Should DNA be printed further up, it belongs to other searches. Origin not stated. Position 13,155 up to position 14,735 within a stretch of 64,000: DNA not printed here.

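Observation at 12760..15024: RegB/RegA-type redox two-component system (GGxxNPF motif) with an upstream STAS gene, adjacent to the bc-type operon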

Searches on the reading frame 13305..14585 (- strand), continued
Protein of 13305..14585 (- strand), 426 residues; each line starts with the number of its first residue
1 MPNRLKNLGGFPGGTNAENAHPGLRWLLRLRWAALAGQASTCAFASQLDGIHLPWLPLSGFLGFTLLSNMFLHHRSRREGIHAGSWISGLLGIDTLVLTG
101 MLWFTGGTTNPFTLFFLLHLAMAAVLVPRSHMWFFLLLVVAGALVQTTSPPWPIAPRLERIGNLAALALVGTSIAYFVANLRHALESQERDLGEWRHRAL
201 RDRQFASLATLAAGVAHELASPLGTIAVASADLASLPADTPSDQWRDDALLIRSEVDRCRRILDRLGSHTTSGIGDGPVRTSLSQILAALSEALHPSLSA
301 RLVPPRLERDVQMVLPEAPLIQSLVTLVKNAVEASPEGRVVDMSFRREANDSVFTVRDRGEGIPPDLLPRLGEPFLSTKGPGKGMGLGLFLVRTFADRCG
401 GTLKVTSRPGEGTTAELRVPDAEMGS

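Call 21: find_encoding_contigs(protein=P0025, flank=9000, max_places=1)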
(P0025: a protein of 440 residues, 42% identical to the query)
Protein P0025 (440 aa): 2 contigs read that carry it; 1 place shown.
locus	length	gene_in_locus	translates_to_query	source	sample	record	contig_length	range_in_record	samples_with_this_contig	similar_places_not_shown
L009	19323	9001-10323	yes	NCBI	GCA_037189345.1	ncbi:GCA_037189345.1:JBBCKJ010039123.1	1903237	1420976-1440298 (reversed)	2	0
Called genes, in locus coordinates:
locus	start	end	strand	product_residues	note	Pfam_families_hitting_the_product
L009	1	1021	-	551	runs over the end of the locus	PF02782:FGGY_C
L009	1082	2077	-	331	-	PF01210:NAD_Gly3P_dh_N, PF02558:ApbA (weak), PF07479:NAD_Gly3P_dh_C, PF20618:GPD_NAD_C_bact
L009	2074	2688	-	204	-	PF02660:G3P_acyltransf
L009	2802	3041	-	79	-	PF14206:Cys_rich_CPCC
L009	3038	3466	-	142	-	-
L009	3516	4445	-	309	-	PF01408:GFO_IDH_MocA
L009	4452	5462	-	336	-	PF00389:2-Hacid_dh, PF02826:2-Hacid_dh_C, PF03446:NAD_binding_2 (weak)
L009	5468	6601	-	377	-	PF00392:GntR, PF13377:Peripla_BP_3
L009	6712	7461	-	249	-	PF24827:AstE_AspA_cat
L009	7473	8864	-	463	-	PF01225:Mur_ligase, PF08245:Mur_ligase_M, PF02875:Mur_ligase_C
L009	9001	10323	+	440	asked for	PF02518:HATPase_c, PF13581:HATPase_c_2 (weak)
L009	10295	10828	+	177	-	PF00072:Response_reg, PF13556:HTH_30 (faint), PF02954:HTH_8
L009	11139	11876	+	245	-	PF03976:PPK2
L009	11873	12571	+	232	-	PF01476:LysM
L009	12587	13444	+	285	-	PF01904:DUF72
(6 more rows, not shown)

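Call 25: find_encoding_contigs(protein=P0001, flank=10000, max_places=1)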
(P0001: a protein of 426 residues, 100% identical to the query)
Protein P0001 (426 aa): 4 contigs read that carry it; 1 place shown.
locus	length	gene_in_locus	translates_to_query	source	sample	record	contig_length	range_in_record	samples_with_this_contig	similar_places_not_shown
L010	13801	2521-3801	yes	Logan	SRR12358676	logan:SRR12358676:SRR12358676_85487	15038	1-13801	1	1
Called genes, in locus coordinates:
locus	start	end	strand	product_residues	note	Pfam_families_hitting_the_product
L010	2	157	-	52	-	?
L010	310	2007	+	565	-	-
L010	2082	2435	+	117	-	PF01740:STAS (weak)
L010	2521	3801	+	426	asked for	PF13581:HATPase_c_2 (weak), PF02518:HATPase_c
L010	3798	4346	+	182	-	PF00072:Response_reg, PF02954:HTH_8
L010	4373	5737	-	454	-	PF01654:Cyt_bd_oxida_I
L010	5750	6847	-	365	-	PF00033:Cytochrome_B, PF14358:DUF4405 (weak), PF13631:Cytochrom_B_N_2, PF00032:Cytochrom_B_C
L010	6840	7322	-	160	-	PF00355:Rieske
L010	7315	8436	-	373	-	-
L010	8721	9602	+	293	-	PF03755:YicC-like_N, PF08340:YicC-like_C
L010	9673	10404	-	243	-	PF00795:CN_hydrolase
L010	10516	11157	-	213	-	PF00149:Metallophos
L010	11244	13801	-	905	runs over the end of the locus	PF05170:AsmA, PF05359:DUF748, PF13116:YhdP (faint)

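Call 26: find_related_loci(query=A1, collection=genome_contigs, flank=8000)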
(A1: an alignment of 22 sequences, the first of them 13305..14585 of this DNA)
Query A1 (426 aa) in genome_contigs; peptide patterns used: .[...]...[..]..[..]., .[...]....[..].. (x = any residue, [..] = any of these).
600 stretches matched a pattern (row limit reached: there are more); 578 encode a relative of the query (tblastn E <= 1e-3); the best 80 are kept; 80 distinct loci.
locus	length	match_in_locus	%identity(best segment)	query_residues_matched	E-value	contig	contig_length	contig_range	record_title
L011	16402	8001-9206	42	34-425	2e-82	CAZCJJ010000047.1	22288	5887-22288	MAG TPA_asm: uncultured Opitutales bacterium isolate SRP304446_co1_151 genome assembly, contig: NODE_1614_length_22288_c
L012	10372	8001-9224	41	24-420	6e-77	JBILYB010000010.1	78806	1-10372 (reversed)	MAG: Prosthecobacter sp. isolate ME2018-11-08GD_3300042940_group8_bin26 Rohwer_bin2789_scaffold_175_c1, whole genome sho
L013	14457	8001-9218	40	24-419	1e-75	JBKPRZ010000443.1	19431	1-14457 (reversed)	MAG: Myxococcota bacterium isolate GS_EKS_MAG_00035 GS_EKS_000003249354, whole genome shotgun sequence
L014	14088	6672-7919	39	19-423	7e-72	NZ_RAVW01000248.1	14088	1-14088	Corallococcus exercitus strain AB043A NODE_248_14088_cov_12.4713_ID_16869, whole genome shotgun sequence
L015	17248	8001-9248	38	19-423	7e-70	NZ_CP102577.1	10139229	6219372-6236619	Corallococcus exercitus strain SDU142 chromosome, complete genome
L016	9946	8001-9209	38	24-420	2e-69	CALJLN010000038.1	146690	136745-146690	MAG TPA_asm: uncultured Phycisphaerales bacterium isolate SRR1506987_bin.29_CONCOCT_v1.1_MAG genome assembly, contig: ER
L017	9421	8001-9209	38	26-419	6e-69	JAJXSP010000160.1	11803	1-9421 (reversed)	MAG: Myxococcales bacterium isolate BP4.bin10 NODE_7184_length_11803_cov_1.265588, whole genome shotgun sequence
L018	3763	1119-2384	35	13-420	8e-68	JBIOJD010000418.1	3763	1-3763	MAG: Polyangiales bacterium isolate GcL4-4 k141_19657_length_3763_cov_38.3338, whole genome shotgun sequence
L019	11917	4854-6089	35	24-426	1e-67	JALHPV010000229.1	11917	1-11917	MAG: Kofleriaceae bacterium isolate bin.28 c_000000019983, whole genome shotgun sequence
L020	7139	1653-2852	37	26-420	3e-67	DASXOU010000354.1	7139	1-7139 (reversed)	MAG TPA_asm: Polyangia bacterium isolate SMAG_U5390 k141_2411571, whole genome shotgun sequence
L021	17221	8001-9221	40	23-420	4e-66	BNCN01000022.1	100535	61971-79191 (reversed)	Comamonas sp. KCTC 72670 KCTC 72670 DNA, sequence22, whole genome shotgun sequence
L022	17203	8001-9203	36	26-420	7e-66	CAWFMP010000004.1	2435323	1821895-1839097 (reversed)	MAG: uncultured delta proteobacterium isolate MFD06435.bin.2.192 genome assembly, contig: contig_37184, whole genome sho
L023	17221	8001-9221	36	24-420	1e-65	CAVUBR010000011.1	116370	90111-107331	MAG: Terriglobia bacterium isolate MFD05705.bin.1.162 genome assembly, contig: contig_35718, whole genome shotgun sequen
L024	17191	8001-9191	37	25-420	1e-65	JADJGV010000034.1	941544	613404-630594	MAG: Myxococcales bacterium isolate Damh_18-Q3-R51-60_BATAC.454 tig00834929-10-9408300, whole genome shotgun sequence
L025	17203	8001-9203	38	25-424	3e-65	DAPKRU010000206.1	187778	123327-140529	MAG TPA_asm: Polyangiaceae bacterium LLY-WYZ-15_(1-7) isolate LLY-WYZ-15_3 k141_583421, whole genome shotgun sequence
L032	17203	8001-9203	39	24-424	4e-64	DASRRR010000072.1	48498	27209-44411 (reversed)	MAG TPA_asm: Tepidisphaeraceae bacterium isolate SMAG_U4988 k141_4853928, whole genome shotgun sequence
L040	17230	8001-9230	34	23-420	2e-60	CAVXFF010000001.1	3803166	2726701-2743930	MAG: Terriglobia bacterium isolate MFD02416.bin.1.115 genome assembly, contig: contig_19275, whole genome shotgun sequen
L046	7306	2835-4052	37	24-424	2e-59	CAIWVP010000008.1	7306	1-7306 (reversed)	MAG: uncultured Verrucomicrobia bacterium isolate Ja2_bin-1724 genome assembly, contig: bin-1724:008/211, whole genome s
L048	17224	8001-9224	34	23-420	7e-59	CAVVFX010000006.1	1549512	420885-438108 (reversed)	MAG: Terriglobia bacterium isolate MFD01716.bin.2.1 genome assembly, contig: contig_13812, whole genome shotgun sequence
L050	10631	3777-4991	35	23-420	8e-59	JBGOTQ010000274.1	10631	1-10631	MAG: Terriglobia bacterium isolate OBJ_0618_7090110_159 k141_7831048_length_10631_cov_11.6578, whole genome shotgun sequ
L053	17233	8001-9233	35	27-422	3e-58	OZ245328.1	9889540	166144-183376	MAG: Polyangiaceae bacterium isolate ef4d6364-0f41-4c80-b183-af888e385f1b genome assembly, chromosome: 1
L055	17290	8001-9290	36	3-423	3e-57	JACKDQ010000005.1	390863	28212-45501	MAG: Deltaproteobacteria bacterium isolate HK-STAS-MYXO-11 HK-STAS-MYXO-11_5, whole genome shotgun sequence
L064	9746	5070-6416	32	5-420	9e-56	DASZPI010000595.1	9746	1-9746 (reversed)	MAG TPA_asm: Pirellulales bacterium isolate SMAG_U5967 k141_650145, whole genome shotgun sequence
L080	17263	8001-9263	37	12-420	6e-53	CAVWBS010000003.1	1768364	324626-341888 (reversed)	MAG: uncultured delta proteobacterium isolate MFD05442.bin.2.52 genome assembly, contig: contig_4772, whole genome shotg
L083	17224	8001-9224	37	24-423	3e-52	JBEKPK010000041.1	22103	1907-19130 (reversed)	MAG: Bryobacteraceae bacterium isolate SPRUCE 462 SPRUCE_462_41, whole genome shotgun sequence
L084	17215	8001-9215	35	23-420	1e-51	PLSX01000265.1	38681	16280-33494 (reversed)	MAG: Acidobacteria bacterium isolate bog_367 73.20120700_S1D.266_contig_86585, whole genome shotgun sequence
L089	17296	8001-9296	33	14-426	9e-51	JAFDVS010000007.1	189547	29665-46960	MAG: Acidobacteria bacterium isolate SZAS-6 ACID-KAN-7__7__length-189547, whole genome shotgun sequence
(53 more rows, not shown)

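Call 30: search_protein_families(library=pfam, proteins=[L064:7139-9310:+, L064:9357-9746:+, L046:4746-6011:+, L046:5933-7306:+], max_evalue=0.01)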
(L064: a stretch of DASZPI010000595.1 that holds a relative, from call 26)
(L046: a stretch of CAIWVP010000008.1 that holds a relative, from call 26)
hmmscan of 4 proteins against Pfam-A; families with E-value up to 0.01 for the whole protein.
L064:7139-9310:+ (723 aa): 3 families
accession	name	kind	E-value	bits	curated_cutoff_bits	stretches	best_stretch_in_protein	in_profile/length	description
PF13442.11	Cytochrome_CBB3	-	1e-15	58.2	27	2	392-464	3-68/68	Cytochrome C oxidase, cbb3-type, subunit III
PF00034.26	Cytochrom_C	-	8.2e-14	53.1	21.3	1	592-639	2-49/90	Cytochrome c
PF13858.11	DUF4199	-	0.0041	18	32.3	1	43-124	28-101/165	Protein of unknown function (DUF4199)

L064:9357-9746:+ (130 aa): 2 families
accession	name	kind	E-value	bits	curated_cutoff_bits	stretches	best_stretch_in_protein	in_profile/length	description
PF01654.22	Cyt_bd_oxida_I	-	3.4e-07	29.6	26.2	1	24-116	10-99/418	Cytochrome bd terminal oxidase subunit I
PF07947.19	YhhN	-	0.0069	16.6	25.6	0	67-121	43-97/182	YhhN family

L046:4746-6011:+ (421 aa): 0 families

L046:5933-7306:+ (458 aa): 1 family
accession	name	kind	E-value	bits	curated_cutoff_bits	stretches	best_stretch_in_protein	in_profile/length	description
PF13442.11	Cytochrome_CBB3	-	0.00023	21.8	27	1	365-437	3-68/68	Cytochrome C oxidase, cbb3-type, subunit III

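Call 44: search_protein_families(library=pfam, proteins=[L013:9908-12085:+, L048:9851-12061:+, L083:10024-12564:+, L089:9871-12294:-, L084:5176-7590:-, L050:1105-3324:-, L023:4940-7258:-, L080:5565-7988:-, L080:10012-11013:+, L055:9863-10312:+], max_evalue=0.001)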
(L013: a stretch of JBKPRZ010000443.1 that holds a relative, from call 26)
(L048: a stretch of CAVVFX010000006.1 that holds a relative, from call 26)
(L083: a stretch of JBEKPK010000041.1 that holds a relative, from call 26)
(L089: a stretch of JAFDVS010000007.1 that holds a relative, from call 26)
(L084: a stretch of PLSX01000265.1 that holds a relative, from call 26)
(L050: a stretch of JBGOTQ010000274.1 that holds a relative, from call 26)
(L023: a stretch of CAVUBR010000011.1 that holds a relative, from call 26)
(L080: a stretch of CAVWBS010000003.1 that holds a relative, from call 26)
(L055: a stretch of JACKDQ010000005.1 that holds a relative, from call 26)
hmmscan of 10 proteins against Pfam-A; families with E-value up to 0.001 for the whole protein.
L013:9908-12085:+ (725 aa): 1 family
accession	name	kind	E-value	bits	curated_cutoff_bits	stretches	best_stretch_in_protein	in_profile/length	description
PF03150.19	CCP_MauG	-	0.00022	22.3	25.6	0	282-452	20-147/149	Di-haem cytochrome c peroxidase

L048:9851-12061:+ (736 aa): 5 families
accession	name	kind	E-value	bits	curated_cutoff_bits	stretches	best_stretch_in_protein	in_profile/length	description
PF13620.12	CarboxypepD_reg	-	1.2e-18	67.6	32.3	1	28-105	1-79/82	Carboxypeptidase regulatory-like domain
PF00593.30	TonB_dep_Rec_b-barrel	-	1.4e-15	58.5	27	1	338-702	57-436/436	TonB dependent receptor-like, beta-barrel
PF13715.12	CarbopepD_reg_2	-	8.1e-11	42.2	32.2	1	30-111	2-80/88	CarboxypepD_reg-like domain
PF07715.20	Plug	-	1.7e-08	35.4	23.9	1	131-223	8-103/107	TonB-dependent Receptor Plug Domain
PF17802.7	SpaA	-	0.00024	21.6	23.1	1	38-80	13-57/91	Prealbumin-like fold domain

L083:10024-12564:+ (846 aa): 4 families
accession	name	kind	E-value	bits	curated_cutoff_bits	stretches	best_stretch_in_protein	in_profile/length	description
PF00593.30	TonB_dep_Rec_b-barrel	-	5.3e-22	79.7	27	1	350-807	55-436/436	TonB dependent receptor-like, beta-barrel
PF13620.12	CarboxypepD_reg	-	4.2e-18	65.9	32.3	1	71-151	2-82/82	Carboxypeptidase regulatory-like domain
PF07715.20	Plug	-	4.7e-11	43.6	23.9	1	178-265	20-106/107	TonB-dependent Receptor Plug Domain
PF14686.12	fn3_3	-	0.00099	19.3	24.4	0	101-144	29-73/75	Polysaccharide lyase family 4, domain II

L089:9871-12294:- (807 aa): 6 families
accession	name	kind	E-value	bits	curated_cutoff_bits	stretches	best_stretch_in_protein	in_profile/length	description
PF00593.30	TonB_dep_Rec_b-barrel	-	9.1e-25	88.8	27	1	299-768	53-436/436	TonB dependent receptor-like, beta-barrel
PF13620.12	CarboxypepD_reg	-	2.7e-21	76.2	32.3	1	33-113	2-82/82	Carboxypeptidase regulatory-like domain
PF07715.20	Plug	-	7.6e-07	30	23.9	1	137-228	17-107/107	TonB-dependent Receptor Plug Domain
PF13715.12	CarbopepD_reg_2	-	1.2e-05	25.7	32.2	1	35-108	3-72/88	CarboxypepD_reg-like domain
PF17210.9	SdrD_B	-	1.7e-05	25.4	29.7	1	37-96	16-75/112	SdrD B-like domain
PF14686.12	fn3_3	-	7.3e-05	22.9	24.4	1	57-105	23-72/75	Polysaccharide lyase family 4, domain II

L084:5176-7590:- (804 aa): 7 families
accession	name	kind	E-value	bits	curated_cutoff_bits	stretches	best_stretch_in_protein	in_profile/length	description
PF00593.30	TonB_dep_Rec_b-barrel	-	8.2e-23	82.4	27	1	296-760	8-436/436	TonB dependent receptor-like, beta-barrel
PF13620.12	CarboxypepD_reg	-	1.4e-19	70.7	32.3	1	38-117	2-82/82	Carboxypeptidase regulatory-like domain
PF07715.20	Plug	-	8.8e-13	49.1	23.9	1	152-239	21-107/107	TonB-dependent Receptor Plug Domain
PF13715.12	CarbopepD_reg_2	-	2e-08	34.6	32.2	1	38-117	1-77/88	CarboxypepD_reg-like domain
PF17210.9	SdrD_B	-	8e-06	26.5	29.7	1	48-97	22-71/112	SdrD B-like domain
PF14905.12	OMP_b-brl_3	-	3.3e-05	23.6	27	1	416-664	63-282/408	Outer membrane protein beta-barrel family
PF08308.17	PEGA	-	9.4e-05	22.7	20.8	1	80-117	31-68/71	PEGA domain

L050:1105-3324:- (739 aa): 4 families
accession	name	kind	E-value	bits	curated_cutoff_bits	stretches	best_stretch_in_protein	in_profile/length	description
PF00593.30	TonB_dep_Rec_b-barrel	-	1.1e-21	78.7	27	1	306-705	24-436/436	TonB dependent receptor-like, beta-barrel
PF13620.12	CarboxypepD_reg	-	2.8e-17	63.3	32.3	1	26-105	1-81/82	Carboxypeptidase regulatory-like domain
PF07715.20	Plug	-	1.8e-08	35.3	23.9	1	129-222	7-104/107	TonB-dependent Receptor Plug Domain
PF13715.12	CarbopepD_reg_2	-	2.8e-06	27.7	32.2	1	27-115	1-87/88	CarboxypepD_reg-like domain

L023:4940-7258:- (772 aa): 4 families
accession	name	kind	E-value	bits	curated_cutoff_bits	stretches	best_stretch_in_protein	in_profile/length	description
PF13620.12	CarboxypepD_reg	-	1.1e-16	61.4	32.3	1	28-106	2-81/82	Carboxypeptidase regulatory-like domain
PF13715.12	CarbopepD_reg_2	-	1.2e-09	38.5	32.2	1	28-117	1-87/88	CarboxypepD_reg-like domain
PF07715.20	Plug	-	1.1e-08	35.9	23.9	1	127-223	4-104/107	TonB-dependent Receptor Plug Domain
PF17210.9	SdrD_B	-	9.7e-06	26.2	29.7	1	33-84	17-68/112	SdrD B-like domain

L080:5565-7988:- (807 aa): 8 families
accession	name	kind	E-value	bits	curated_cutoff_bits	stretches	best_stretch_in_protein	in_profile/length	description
PF02518.31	HATPase_c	-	1.1e-32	113.2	26.4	1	537-648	1-109/111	Histidine kinase-, DNA gyrase B-, and HSP90-like ATPase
PF05227.19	CHASE3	-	3e-25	89.2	28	1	96-225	4-137/138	CHASE3 domain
PF00072.30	Response_reg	-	2.3e-22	79.7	30.2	1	682-795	1-110/111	Response regulator receiver domain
PF00512.31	HisKA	-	3.7e-15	56.2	26.9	1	425-490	1-65/66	His Kinase A (phospho-acceptor) domain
PF08447.18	PAS_3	-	2.1e-14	54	25.6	1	310-392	6-89/89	PAS fold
PF08448.16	PAS_4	-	5.4e-08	33.5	23.1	1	293-398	5-108/110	PAS fold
PF00989.32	PAS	-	4.8e-07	30.2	22.6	1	284-395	2-113/113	PAS fold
PF13581.12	HATPase_c_2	-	0.00018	22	27.4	0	550-624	40-111/127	Histidine kinase-like ATPase domain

L080:10012-11013:+ (333 aa): 0 families

L055:9863-10312:+ (149 aa): 1 family
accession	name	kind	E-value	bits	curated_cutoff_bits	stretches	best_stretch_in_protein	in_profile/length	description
PF13115.11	YtkA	-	3.3e-13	50.5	25.9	1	54-131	7-84/85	YtkA-like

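Call 62: search_protein_families(library=pfam, proteins=[L007:8592-8966:+, L007:8038-8526:+, L003:8579-8932:+], max_evalue=1)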
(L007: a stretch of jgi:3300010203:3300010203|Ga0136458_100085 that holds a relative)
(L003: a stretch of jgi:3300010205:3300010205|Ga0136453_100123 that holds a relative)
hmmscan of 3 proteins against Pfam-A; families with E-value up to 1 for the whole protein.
L007:8592-8966:+ (124 aa): 0 families

L007:8038-8526:+ (162 aa): 0 families

L003:8579-8932:+ (117 aa): 2 families
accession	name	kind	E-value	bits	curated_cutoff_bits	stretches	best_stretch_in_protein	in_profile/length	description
PF01740.26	STAS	-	6.5e-06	26.3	22.6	1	7-109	4-105/106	STAS domain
PF13466.11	STAS_2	-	0.14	12.8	29.2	1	26-97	10-79/80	STAS domain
